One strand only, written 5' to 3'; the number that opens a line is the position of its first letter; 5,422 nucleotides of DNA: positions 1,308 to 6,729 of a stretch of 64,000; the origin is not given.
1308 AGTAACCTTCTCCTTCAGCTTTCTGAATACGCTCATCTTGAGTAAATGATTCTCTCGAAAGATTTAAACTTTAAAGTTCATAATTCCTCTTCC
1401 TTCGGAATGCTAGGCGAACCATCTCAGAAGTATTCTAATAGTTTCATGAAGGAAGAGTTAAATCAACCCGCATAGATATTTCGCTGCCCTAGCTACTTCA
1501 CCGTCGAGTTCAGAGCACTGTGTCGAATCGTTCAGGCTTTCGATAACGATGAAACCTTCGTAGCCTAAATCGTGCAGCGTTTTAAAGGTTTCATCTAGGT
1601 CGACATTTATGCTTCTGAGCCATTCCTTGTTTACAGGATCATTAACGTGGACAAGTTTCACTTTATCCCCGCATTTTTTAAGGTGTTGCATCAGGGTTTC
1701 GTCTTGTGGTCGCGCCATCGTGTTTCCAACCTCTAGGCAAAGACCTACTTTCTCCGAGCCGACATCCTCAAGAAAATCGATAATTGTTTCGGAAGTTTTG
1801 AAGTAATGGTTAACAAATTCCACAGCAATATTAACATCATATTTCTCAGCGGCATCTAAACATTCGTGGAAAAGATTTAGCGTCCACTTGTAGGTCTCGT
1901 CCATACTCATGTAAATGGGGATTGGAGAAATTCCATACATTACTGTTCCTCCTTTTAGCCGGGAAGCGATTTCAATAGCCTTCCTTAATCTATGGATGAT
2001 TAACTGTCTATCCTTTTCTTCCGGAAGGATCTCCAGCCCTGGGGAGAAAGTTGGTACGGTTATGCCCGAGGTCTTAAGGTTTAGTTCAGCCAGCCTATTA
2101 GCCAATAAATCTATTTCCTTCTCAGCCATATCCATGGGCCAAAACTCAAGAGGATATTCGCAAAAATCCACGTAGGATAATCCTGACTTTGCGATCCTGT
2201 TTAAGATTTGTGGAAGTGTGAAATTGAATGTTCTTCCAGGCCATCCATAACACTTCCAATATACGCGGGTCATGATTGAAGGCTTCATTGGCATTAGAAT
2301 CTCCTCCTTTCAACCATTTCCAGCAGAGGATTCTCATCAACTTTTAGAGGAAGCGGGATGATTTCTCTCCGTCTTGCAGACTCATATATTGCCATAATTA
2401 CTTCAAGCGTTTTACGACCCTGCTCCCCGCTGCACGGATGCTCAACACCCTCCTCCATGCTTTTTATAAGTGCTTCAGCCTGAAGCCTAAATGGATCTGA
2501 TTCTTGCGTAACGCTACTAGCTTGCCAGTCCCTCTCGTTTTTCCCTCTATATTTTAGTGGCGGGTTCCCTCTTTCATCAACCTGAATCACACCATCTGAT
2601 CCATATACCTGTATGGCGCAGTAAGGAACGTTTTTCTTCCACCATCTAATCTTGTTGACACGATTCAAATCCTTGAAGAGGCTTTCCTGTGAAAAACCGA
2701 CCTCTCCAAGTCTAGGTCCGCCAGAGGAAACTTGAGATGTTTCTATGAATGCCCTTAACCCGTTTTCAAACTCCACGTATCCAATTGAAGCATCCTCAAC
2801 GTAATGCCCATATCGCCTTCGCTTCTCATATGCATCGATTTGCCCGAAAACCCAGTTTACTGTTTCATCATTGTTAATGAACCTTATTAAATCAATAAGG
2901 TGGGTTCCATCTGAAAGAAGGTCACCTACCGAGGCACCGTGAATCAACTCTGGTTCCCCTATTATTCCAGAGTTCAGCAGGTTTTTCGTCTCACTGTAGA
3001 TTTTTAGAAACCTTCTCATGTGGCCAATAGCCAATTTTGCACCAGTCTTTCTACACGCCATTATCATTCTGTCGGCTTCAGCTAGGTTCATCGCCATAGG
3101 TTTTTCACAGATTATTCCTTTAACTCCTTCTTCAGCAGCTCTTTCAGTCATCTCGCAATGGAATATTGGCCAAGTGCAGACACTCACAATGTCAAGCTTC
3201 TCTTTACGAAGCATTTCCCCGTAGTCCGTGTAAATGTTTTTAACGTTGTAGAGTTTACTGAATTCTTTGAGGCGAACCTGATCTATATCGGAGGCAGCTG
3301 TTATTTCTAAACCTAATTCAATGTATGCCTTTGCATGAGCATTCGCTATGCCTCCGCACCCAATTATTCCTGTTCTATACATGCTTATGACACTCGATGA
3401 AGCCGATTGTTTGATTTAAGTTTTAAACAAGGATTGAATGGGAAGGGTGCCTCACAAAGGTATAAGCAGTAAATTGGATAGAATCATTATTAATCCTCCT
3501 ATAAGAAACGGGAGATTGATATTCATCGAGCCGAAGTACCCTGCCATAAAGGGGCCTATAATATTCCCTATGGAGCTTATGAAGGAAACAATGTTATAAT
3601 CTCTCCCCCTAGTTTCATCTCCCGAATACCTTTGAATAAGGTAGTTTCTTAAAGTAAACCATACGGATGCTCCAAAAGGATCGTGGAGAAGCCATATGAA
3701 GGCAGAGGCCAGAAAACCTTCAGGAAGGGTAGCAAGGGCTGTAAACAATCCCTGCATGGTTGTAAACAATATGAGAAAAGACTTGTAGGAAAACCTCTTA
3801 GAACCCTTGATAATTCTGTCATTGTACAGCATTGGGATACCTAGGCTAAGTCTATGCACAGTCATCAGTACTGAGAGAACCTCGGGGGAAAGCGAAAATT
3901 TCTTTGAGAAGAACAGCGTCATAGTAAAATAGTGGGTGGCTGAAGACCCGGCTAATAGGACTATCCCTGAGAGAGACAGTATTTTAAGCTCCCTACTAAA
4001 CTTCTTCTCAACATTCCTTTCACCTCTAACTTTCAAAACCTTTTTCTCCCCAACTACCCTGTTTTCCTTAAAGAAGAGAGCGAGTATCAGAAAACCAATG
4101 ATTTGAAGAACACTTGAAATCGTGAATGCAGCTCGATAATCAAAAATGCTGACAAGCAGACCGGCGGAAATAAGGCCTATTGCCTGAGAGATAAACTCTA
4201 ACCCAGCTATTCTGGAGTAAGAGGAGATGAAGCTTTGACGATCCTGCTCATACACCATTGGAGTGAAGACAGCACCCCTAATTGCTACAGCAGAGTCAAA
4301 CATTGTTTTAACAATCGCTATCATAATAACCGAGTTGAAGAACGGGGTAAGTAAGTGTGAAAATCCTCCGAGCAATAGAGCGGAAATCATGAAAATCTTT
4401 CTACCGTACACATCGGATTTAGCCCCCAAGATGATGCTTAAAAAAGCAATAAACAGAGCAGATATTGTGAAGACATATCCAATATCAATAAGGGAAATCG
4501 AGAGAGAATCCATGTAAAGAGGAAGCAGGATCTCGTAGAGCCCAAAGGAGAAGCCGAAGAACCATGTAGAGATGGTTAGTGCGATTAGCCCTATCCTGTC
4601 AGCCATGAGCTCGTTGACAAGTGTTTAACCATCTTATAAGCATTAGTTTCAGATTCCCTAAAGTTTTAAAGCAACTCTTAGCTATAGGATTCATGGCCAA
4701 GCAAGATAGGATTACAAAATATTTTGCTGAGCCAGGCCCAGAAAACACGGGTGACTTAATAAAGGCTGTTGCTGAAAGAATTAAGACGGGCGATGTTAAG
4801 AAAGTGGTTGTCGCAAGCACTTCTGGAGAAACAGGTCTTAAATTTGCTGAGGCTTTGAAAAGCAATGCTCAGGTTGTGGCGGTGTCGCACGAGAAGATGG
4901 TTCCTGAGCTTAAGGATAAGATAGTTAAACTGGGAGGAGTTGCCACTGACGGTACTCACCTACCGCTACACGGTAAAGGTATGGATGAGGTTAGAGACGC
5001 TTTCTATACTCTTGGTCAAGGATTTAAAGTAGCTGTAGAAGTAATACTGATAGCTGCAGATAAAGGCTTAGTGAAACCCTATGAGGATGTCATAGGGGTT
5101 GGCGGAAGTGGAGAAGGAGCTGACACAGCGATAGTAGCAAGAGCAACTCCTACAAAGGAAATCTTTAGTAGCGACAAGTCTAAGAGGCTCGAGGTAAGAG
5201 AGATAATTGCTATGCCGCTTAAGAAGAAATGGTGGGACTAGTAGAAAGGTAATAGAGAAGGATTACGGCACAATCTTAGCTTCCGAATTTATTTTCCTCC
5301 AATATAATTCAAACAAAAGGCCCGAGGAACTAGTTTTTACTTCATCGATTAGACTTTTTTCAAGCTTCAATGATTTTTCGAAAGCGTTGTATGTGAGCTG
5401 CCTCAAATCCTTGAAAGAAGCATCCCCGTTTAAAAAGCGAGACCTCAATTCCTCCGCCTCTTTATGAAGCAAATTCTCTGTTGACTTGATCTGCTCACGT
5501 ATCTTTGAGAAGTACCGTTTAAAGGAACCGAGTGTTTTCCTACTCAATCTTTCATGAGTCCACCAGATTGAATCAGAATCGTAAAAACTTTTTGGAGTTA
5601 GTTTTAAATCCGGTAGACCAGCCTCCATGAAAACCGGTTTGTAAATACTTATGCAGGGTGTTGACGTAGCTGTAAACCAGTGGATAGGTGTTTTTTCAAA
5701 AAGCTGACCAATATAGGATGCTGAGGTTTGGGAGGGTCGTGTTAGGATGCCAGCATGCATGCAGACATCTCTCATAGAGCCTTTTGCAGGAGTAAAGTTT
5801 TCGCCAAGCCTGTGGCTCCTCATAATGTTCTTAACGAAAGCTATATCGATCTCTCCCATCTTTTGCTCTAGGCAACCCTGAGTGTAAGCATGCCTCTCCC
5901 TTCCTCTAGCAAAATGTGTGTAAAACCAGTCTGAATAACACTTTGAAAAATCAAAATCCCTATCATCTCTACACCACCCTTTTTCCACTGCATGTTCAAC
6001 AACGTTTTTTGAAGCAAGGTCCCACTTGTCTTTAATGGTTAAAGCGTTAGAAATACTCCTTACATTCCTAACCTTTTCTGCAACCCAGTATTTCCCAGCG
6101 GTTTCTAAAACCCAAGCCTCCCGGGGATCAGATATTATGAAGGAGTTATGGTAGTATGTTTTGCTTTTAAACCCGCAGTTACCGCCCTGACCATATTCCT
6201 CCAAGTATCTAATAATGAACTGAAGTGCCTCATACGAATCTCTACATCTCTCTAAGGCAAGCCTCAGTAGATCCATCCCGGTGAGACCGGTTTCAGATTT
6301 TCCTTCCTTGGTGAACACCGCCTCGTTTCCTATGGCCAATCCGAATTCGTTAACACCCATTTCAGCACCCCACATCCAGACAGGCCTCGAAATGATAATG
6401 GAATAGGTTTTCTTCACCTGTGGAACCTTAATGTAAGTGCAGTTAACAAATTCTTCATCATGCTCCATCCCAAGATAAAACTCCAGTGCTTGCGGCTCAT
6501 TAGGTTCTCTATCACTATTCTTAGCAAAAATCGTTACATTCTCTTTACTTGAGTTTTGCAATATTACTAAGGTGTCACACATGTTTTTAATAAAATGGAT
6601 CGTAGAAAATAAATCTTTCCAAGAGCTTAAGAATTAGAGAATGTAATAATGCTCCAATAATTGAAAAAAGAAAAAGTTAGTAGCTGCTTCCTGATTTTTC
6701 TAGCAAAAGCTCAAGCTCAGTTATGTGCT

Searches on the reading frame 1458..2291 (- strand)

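Call 48: search_protein_families(library=pfam, proteins=[window:1458-2291:-], max_evalue=0.00001)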
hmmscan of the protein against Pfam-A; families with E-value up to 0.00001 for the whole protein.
window:1458-2291:- (277 aa): 1 family
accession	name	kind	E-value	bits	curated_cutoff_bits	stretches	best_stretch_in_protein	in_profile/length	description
PF01261.30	AP_endonuc_2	-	1.6e-28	100.5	31.1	1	32-270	3-243/249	Xylose isomerase-like TIM barrel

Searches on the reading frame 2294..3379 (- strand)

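Call 48: search_protein_families(library=pfam, proteins=[window:2294-3379:-], max_evalue=0.00001)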
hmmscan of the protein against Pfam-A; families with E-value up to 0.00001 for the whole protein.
window:2294-3379:- (361 aa): 3 families
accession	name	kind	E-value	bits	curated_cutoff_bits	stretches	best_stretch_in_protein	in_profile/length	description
PF01408.29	GFO_IDH_MocA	-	3.4e-25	89.5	24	1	2-120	2-120/120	Oxidoreductase family, NAD-binding Rossmann fold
PF02894.22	GFO_IDH_MocA_C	-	2.8e-10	40.8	22.9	1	152-339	41-214/218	Oxidoreductase family, C-terminal alpha/beta domain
PF22725.1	GFO_IDH_MocA_C3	-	2.1e-07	31.4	27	1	154-222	46-110/124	GFO/IDH/MocA C-terminal domain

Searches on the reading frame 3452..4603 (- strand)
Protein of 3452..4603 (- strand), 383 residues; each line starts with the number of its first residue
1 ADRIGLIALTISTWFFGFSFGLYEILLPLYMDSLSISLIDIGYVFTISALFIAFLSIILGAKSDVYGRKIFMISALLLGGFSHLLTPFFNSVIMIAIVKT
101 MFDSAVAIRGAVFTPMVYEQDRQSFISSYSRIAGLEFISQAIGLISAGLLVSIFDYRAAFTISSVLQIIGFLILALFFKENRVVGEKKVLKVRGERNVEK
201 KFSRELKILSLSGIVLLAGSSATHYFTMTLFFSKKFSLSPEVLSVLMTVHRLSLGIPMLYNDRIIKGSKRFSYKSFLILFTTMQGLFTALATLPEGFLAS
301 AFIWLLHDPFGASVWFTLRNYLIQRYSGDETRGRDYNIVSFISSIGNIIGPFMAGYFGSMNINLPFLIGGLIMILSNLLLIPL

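Call 48: search_protein_families(library=pfam, proteins=[window:3452-4603:-], max_evalue=0.00001)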
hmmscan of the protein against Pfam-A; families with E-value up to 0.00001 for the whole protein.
window:3452-4603:- (383 aa): 1 family
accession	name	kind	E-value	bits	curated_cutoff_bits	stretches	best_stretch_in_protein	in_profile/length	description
PF07690.21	MFS_1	-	6.7e-29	101.3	33.4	2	9-244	1-240/347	Major Facilitator Superfamily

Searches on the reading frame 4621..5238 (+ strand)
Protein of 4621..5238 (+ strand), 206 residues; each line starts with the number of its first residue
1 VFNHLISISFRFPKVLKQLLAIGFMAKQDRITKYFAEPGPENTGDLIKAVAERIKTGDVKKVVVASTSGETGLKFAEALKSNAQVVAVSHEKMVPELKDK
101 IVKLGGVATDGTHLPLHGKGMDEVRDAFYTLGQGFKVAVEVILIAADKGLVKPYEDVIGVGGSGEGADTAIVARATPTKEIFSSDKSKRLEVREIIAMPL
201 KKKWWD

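Call 48: search_protein_families(library=pfam, proteins=[window:4621-5238:+], max_evalue=0.00001)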
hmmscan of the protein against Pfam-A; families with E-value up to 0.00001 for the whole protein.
window:4621-5238:+ (206 aa): 1 family
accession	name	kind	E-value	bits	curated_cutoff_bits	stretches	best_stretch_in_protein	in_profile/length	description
PF02887.21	PK_C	-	9.1e-08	32.6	28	1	47-170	4-111/114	Pyruvate kinase, alpha/beta domain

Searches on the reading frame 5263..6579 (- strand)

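Call 6: search_protein_families(library=pfam, proteins=[window:5263-6579:-])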
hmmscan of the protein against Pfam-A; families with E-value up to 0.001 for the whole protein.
window:5263-6579:- (438 aa): 2 families
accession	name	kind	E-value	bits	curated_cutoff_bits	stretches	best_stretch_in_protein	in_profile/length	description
PF03577.20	Peptidase_C69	-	4.7e-10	39.5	23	1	1-356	2-392/402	Peptidase family C69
PF03417.21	AAT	-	6.4e-06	26.5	23.2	1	13-122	4-94/225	Acyl-coenzyme A:6-aminopenicillanic acid acyl-transferase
